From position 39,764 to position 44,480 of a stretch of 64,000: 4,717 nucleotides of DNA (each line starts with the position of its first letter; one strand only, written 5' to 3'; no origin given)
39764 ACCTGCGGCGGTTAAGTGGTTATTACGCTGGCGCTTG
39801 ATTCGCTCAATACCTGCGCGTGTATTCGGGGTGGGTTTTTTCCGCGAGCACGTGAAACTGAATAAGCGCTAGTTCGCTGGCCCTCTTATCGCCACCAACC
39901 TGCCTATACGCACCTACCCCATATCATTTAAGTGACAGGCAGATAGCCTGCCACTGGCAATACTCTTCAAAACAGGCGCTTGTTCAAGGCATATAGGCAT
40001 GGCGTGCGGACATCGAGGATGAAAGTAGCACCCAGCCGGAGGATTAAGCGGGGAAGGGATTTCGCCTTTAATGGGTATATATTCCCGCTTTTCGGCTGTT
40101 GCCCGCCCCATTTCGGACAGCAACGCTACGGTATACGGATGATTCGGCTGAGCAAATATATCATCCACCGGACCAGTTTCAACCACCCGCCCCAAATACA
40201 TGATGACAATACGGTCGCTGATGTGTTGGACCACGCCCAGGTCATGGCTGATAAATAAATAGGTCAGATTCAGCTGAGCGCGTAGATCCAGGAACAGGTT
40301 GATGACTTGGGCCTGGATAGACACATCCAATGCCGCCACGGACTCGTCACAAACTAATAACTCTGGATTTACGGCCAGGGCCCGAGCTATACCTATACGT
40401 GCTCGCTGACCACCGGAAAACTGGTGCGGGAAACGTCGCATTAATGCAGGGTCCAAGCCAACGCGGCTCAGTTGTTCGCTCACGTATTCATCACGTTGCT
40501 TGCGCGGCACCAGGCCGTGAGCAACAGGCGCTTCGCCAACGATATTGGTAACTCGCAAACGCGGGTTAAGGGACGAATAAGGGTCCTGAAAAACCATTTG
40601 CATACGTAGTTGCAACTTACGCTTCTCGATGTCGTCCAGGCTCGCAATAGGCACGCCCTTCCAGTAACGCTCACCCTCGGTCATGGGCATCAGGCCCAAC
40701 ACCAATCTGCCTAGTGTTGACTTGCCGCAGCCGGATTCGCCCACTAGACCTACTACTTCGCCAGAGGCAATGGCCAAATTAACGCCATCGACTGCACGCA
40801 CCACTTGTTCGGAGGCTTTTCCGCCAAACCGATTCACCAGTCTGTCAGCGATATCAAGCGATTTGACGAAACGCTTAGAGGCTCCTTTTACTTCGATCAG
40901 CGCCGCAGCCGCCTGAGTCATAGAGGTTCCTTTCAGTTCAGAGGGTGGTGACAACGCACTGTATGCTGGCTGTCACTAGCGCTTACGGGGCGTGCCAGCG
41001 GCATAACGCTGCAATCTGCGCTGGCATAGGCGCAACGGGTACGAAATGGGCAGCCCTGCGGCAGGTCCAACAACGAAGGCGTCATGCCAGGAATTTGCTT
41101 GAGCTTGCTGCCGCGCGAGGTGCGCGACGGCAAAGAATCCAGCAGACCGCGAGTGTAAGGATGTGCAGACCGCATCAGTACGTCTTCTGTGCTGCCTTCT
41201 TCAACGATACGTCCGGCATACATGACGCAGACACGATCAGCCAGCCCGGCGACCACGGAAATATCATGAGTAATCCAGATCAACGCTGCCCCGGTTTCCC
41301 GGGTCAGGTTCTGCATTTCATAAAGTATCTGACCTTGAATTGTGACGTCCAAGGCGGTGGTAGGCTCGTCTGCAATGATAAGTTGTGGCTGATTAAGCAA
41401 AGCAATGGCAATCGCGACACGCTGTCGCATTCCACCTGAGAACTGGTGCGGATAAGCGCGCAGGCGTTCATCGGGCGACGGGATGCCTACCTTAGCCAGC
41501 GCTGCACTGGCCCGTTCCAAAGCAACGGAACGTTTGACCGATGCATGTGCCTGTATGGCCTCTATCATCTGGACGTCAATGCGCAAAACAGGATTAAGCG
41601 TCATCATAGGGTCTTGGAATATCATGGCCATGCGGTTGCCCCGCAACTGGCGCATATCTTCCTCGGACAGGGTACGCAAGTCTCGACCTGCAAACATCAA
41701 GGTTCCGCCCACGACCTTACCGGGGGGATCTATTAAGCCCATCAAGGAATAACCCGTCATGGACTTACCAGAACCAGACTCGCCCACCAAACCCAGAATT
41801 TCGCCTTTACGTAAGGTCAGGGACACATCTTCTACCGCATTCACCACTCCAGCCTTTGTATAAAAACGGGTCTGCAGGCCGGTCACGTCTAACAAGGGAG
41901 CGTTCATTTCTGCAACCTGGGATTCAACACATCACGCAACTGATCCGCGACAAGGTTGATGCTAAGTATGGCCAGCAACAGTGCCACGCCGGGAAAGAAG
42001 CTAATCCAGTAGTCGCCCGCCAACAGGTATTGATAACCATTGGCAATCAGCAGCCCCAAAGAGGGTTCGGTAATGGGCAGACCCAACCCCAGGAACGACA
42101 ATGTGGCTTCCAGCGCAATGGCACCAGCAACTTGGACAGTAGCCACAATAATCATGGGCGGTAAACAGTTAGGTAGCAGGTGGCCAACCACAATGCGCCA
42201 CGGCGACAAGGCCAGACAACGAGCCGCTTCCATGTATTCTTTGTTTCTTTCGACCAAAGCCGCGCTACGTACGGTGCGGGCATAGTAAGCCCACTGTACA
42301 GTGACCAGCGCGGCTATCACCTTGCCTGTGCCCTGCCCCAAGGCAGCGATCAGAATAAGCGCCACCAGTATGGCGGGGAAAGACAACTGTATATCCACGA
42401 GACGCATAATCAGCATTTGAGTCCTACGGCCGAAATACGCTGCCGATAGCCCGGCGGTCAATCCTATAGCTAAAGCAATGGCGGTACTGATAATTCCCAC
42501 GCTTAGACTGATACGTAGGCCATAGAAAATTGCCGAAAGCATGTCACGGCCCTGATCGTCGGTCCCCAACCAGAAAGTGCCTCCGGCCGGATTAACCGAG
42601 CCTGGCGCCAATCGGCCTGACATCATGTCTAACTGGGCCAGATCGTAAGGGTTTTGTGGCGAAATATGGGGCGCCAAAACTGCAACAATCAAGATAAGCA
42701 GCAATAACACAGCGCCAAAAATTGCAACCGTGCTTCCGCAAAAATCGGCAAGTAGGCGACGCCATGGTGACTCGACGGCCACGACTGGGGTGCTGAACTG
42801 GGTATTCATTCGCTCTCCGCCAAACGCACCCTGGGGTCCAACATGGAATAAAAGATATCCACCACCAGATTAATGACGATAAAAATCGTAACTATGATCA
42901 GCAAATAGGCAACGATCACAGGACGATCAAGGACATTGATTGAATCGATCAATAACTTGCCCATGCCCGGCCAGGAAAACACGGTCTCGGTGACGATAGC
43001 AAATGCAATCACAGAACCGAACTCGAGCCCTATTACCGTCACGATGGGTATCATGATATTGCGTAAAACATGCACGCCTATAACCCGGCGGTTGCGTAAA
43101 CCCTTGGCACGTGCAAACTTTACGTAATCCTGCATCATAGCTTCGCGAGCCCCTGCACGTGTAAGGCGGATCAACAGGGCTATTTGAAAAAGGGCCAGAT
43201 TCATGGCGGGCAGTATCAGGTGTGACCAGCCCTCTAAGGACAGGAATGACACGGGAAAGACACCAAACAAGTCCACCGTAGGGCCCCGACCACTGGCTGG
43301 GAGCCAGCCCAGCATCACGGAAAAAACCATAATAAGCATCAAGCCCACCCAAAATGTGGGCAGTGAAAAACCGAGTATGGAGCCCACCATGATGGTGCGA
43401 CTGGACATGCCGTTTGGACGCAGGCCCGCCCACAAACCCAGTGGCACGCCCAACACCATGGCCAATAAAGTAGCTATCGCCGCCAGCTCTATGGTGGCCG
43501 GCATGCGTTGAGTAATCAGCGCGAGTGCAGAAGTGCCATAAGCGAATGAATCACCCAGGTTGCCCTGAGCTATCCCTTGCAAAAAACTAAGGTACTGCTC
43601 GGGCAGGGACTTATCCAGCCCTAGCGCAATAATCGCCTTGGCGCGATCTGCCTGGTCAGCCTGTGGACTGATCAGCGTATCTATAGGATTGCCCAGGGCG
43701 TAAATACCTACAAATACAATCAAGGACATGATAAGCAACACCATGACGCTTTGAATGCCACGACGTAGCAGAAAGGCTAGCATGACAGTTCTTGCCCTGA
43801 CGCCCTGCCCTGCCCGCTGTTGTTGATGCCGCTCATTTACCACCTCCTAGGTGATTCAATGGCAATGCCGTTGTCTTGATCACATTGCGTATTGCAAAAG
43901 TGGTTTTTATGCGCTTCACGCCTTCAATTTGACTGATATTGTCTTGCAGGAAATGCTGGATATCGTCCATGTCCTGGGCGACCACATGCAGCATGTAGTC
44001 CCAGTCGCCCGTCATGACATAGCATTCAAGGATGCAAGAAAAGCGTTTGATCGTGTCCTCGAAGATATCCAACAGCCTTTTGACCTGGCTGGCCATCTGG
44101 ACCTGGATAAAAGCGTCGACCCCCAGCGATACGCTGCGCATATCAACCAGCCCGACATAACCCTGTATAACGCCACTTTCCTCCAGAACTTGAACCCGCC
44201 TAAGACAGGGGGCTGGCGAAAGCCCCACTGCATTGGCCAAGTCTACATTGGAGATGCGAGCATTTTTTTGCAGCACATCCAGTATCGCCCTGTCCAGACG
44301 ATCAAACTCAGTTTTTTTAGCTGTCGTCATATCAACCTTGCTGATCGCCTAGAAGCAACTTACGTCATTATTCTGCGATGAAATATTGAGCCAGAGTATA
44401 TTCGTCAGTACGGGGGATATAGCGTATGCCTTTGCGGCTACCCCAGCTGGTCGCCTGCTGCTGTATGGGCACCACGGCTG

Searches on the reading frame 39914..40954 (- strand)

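Call 4: search_protein_families(library=pfam, proteins=[window:39914-40954:-], max_evalue=0.01)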
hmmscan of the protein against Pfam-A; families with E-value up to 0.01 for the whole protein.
window:39914-40954:- (346 aa): 3 families
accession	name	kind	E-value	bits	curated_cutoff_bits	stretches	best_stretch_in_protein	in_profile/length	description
PF00005.33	ABC_tran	-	1.4e-28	100.6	25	1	56-206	2-136/137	ABC transporter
PF08352.17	oligo_HPY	-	5.1e-19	68.9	27.1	1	258-322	1-65/65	Oligopeptide/dipeptide transporter, C-terminal region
PF01078.27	Mg_chelatase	-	0.0016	18.3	20.3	1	55-129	12-85/207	Magnesium chelatase, subunit ChlI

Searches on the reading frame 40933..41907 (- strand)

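Call 78: search_protein_families(library=pfam, proteins=[window:40933-41907:-], max_evalue=0.00001)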
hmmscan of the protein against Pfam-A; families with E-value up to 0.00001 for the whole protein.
window:40933-41907:- (324 aa): 2 families
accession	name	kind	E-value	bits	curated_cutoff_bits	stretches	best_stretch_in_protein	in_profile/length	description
PF00005.33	ABC_tran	-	1.8e-29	103.5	25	1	26-184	2-137/137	ABC transporter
PF08352.17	oligo_HPY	-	1.4e-20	73.9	27.1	1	235-299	1-65/65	Oligopeptide/dipeptide transporter, C-terminal region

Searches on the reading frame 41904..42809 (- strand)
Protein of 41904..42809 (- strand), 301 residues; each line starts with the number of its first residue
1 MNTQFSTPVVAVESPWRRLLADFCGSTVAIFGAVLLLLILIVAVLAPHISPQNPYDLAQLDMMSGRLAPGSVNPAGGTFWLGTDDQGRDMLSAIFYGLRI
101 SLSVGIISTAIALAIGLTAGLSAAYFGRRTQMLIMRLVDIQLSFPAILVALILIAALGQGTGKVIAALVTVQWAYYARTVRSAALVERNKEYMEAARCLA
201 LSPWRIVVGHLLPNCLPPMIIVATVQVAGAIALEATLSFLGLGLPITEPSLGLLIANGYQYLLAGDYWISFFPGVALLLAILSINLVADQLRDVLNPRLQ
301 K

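Call 78: search_protein_families(library=pfam, proteins=[window:41904-42809:-], max_evalue=0.00001)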
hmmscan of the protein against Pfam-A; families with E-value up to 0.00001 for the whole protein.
window:41904-42809:- (301 aa): 2 families
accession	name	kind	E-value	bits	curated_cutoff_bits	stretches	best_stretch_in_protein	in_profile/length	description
PF00528.27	BPD_transp_1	-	3.1e-34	118.7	26.4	1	116-300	1-183/184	Binding-protein-dependent transport system inner membrane component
PF12911.12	OppC_N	-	1.6e-09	37.9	23.9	1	14-58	1-43/53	N-terminal TM domain of oligopeptide transport permease C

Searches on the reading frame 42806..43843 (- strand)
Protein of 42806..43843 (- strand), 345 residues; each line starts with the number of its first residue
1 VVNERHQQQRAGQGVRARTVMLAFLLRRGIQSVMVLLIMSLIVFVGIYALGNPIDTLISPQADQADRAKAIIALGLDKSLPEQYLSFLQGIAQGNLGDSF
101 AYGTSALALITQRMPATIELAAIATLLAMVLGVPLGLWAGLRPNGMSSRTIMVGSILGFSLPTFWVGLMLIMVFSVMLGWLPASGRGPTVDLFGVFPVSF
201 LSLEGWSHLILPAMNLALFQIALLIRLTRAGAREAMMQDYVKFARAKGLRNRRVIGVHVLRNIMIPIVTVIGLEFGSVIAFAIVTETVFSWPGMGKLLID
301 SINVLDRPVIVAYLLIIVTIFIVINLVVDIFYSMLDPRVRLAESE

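Call 78: search_protein_families(library=pfam, proteins=[window:42806-43843:-], max_evalue=0.00001)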
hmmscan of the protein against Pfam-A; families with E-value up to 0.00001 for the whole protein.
window:42806-43843:- (345 aa): 2 families
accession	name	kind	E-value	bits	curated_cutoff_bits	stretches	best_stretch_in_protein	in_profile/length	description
PF00528.27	BPD_transp_1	-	6.8e-39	133.9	26.4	1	132-340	1-183/184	Binding-protein-dependent transport system inner membrane component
PF19300.4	BPD_transp_1_N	-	7.8e-12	45.8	23.8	1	21-121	1-114/114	Binding-prot-dependent transport system membrane comp, N-term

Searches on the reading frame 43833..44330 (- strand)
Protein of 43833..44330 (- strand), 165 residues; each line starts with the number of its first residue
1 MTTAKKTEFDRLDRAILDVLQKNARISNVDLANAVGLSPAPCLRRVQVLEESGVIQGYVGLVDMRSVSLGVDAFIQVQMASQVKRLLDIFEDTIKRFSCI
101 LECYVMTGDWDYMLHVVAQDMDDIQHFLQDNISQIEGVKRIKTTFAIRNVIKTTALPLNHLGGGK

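Call 78: search_protein_families(library=pfam, proteins=[window:43833-44330:-], max_evalue=0.00001)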
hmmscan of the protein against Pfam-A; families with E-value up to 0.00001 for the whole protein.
window:43833-44330:- (165 aa): 3 families
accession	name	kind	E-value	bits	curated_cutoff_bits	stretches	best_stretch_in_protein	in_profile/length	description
PF01037.27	AsnC_trans_reg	-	1.4e-21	76.6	25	1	76-148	2-72/73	Lrp/AsnC ligand binding domain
PF13412.12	HTH_24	-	2.6e-19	69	21.9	1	10-56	2-48/48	Winged helix-turn-helix DNA-binding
PF13404.12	HTH_AsnC-type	-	9.8e-17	60.9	27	1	10-50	2-42/42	AsnC-type helix-turn-helix domain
